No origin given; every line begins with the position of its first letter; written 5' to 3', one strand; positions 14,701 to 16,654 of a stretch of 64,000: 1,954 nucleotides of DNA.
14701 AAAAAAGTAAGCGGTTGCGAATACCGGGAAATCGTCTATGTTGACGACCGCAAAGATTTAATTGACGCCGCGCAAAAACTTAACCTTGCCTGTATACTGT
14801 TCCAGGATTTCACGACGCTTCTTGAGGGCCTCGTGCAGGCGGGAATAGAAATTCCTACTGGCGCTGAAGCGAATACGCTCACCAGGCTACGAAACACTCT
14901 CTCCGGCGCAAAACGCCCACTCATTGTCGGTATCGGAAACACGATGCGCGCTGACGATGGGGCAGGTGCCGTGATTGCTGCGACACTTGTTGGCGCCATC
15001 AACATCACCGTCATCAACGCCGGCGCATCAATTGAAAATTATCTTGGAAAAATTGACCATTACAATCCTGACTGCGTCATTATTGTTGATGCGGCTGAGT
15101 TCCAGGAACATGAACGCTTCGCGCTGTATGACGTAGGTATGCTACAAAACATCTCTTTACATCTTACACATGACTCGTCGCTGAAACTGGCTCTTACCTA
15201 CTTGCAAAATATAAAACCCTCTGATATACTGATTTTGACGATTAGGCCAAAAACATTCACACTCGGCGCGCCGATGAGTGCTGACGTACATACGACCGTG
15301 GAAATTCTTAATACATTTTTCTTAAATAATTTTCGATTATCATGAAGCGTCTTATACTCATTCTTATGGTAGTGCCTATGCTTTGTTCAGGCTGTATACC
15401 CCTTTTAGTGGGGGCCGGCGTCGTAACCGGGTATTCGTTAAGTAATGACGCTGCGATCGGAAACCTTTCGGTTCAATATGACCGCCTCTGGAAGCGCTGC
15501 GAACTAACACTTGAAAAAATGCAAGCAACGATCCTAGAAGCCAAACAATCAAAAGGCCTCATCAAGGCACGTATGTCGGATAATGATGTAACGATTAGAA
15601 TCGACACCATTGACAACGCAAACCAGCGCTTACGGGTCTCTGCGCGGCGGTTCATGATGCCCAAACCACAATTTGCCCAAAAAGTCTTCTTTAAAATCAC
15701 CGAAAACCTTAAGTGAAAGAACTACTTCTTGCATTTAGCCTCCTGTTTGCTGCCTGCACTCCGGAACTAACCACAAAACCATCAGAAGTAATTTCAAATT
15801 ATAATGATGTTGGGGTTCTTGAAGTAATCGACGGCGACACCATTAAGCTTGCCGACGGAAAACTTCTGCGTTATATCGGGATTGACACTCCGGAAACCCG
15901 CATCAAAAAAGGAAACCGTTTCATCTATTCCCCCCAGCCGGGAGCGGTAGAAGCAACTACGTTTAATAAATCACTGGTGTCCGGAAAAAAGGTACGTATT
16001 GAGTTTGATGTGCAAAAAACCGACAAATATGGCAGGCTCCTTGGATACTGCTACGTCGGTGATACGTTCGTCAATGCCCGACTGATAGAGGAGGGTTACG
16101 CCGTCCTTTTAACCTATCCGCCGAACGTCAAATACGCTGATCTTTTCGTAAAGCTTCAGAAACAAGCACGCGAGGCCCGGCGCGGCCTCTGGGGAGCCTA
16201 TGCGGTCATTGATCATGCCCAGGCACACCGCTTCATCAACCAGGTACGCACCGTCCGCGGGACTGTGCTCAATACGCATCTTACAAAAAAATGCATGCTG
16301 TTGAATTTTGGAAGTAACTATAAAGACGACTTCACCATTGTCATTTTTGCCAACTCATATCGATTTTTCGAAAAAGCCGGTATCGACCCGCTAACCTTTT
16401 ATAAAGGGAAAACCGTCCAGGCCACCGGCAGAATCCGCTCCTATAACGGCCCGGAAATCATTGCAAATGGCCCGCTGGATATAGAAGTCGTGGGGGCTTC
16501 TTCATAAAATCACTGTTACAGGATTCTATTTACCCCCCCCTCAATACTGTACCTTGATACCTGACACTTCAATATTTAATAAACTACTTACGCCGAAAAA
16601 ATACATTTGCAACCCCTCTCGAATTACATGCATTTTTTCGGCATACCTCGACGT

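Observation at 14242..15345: HAD-hydrolase domain fused to the HycI-type hydrogenase maturation protease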

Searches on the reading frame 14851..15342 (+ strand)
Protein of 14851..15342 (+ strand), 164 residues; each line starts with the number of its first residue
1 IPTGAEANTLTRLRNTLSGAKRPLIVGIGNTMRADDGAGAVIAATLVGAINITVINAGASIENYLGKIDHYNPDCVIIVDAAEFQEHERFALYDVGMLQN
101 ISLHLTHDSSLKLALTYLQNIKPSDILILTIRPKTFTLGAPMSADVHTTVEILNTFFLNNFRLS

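Call 47: find_homologous_proteins(query=window:14851-15342:+, max_evalue=0.00001)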
Query window:14851-15342:+ (164 aa): 1 proteins with E <= 0.00001 among 69 candidates.
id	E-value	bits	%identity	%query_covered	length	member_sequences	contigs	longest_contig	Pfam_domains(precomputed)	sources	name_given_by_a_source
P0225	1.5e-10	59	32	77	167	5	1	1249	PF01750.24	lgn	-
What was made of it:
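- Tried and rejected: Homologue search with the protease domain alone: returned one hit only, because of the word-index limits, so it was uninformative (call 47).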

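Call 65: search_solved_structures(query=window:14851-15342:+, max_evalue=0.01, show_alignments=3)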
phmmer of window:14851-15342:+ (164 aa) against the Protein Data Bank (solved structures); distinct sequences matched with E-value up to 0.01: 5.
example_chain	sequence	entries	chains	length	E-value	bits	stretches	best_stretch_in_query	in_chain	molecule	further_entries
5zby_A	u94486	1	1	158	7.9e-14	55.3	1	13-136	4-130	Hydrogenase maturation protease HycI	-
2e85_A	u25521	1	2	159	6.6e-07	32.8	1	23-152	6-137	Hydrogenase 3 maturation protease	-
2i8l_A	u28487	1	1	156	9.9e-07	32.2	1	25-152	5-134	Hydrogenase 3 maturation protease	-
3pu6_A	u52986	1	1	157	0.0017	21.8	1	24-126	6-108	Uncharacterized protein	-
5ija_A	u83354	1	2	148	0.0086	19.4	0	22-149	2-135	Hydrogenase-specific maturation endopeptidase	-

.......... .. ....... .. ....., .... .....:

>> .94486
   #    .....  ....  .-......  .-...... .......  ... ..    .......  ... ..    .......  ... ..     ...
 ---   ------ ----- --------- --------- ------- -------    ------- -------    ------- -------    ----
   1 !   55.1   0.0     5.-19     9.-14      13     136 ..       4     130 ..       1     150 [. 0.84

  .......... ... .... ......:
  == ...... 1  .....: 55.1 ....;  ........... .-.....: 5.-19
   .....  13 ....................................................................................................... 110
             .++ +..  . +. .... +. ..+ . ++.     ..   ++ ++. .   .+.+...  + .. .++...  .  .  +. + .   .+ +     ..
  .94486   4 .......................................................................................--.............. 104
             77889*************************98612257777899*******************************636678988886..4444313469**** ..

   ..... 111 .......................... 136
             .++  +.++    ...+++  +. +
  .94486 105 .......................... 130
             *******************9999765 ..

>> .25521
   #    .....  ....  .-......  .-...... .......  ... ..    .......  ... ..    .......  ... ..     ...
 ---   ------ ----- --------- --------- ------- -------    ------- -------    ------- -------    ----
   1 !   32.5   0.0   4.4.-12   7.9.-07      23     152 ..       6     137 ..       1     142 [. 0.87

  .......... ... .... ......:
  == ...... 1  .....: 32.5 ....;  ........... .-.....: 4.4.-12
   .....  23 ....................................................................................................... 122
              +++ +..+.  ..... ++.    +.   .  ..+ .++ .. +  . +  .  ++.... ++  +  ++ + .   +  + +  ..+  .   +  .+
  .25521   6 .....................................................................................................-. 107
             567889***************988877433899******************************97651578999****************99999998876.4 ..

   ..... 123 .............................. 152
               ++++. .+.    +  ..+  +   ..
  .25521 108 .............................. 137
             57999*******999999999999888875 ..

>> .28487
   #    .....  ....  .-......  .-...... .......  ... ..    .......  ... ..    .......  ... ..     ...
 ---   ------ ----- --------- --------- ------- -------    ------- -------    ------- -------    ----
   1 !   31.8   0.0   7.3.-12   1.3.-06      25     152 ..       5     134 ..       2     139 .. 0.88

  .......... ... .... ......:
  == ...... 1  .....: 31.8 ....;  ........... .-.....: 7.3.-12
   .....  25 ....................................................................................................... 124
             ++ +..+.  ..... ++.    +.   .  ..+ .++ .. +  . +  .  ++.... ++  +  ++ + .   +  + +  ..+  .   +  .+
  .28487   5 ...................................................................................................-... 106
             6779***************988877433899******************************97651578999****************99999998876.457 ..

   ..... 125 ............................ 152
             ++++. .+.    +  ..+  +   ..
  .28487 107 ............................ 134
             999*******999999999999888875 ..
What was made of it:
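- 14917..15342 (+): HycI-type endopeptidase domain (aa 226-367). PDB 5zby E 7.9e-14 and 2e85/2i8l about 1e-6 (call 65).
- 14956..14958 (+): D239, first metal ligand (G-N-x4-D-D-G motif); corresponds to E. coli HycI D16. Aligned to the second D of GDDGAG in 2i8l (call 65).
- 15088..15090 (+): D283, second metal ligand; corresponds to E. coli HycI D62 (IVDA). Alignment in call 65.
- Checked: It aligns with solved HycI structures 5zby, 2e85 and 2i8l (call 65).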

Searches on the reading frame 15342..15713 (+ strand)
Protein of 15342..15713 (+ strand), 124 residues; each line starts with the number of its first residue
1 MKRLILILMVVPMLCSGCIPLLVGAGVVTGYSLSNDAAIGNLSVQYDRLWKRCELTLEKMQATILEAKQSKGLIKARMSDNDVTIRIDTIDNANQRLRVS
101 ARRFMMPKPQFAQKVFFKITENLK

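Call 7: search_protein_families(library=pfam, proteins=[window:15342-15713:+], max_evalue=0.001)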
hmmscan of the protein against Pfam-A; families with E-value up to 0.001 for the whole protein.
window:15342-15713:+ (124 aa): 1 family
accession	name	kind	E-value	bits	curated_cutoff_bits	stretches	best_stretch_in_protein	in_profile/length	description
PF12092.13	DUF3568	-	7.9e-06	26.4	23.2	1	5-99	5-103/124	Protein of unknown function (DUF3568)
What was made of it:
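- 15342..15716 (+): DUF3568-family small lipoprotein; its start overlaps the fused gene's stop (ATGA). PF12092 (call 7).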

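Call 62: search_protein_families(library=ncbifam, proteins=[window:15342-15713:+], max_evalue=0.00001)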
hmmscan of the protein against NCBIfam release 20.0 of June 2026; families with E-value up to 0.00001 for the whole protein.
window:15342-15713:+ (124 aa): 0 families

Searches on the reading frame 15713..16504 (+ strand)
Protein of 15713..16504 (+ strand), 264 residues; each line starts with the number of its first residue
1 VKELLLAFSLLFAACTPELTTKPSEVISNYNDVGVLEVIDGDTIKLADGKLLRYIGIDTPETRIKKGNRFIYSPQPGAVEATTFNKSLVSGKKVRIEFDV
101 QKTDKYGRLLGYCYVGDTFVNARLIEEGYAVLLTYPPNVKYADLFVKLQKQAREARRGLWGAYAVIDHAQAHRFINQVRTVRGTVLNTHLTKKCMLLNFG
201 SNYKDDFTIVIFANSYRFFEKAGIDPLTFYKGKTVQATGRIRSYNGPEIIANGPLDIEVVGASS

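Call 7: search_protein_families(library=pfam, proteins=[window:15713-16504:+], max_evalue=0.001)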
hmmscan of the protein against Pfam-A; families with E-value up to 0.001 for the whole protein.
window:15713-16504:+ (264 aa): 1 family
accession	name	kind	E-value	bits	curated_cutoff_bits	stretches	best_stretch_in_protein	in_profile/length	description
PF00565.23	SNase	-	4.4e-22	79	21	1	52-160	2-105/107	Staphylococcal nuclease homologue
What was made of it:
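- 15713..16507 (+): SNase (thermonuclease-like) lipoprotein; its start overlaps the DUF3568 gene's stop. PF00565 (call 7).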

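Call 62: search_protein_families(library=ncbifam, proteins=[window:15713-16504:+], max_evalue=0.00001)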
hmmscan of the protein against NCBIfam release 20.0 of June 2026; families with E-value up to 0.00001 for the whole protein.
window:15713-16504:+ (264 aa): 2 families
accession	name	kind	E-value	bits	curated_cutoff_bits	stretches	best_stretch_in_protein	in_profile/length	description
NF047694.1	TnucaseNucIStaph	equivalog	1.3e-26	93.2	250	1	28-160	42-174/175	thermonuclease NucI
NF047969.1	CaNuclEcnA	equivalog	3.1e-17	62.9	180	1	34-161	8-149/151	calcium-activated nuclease EcnA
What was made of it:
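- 15713..16507 (+): NucI-like (call 62).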
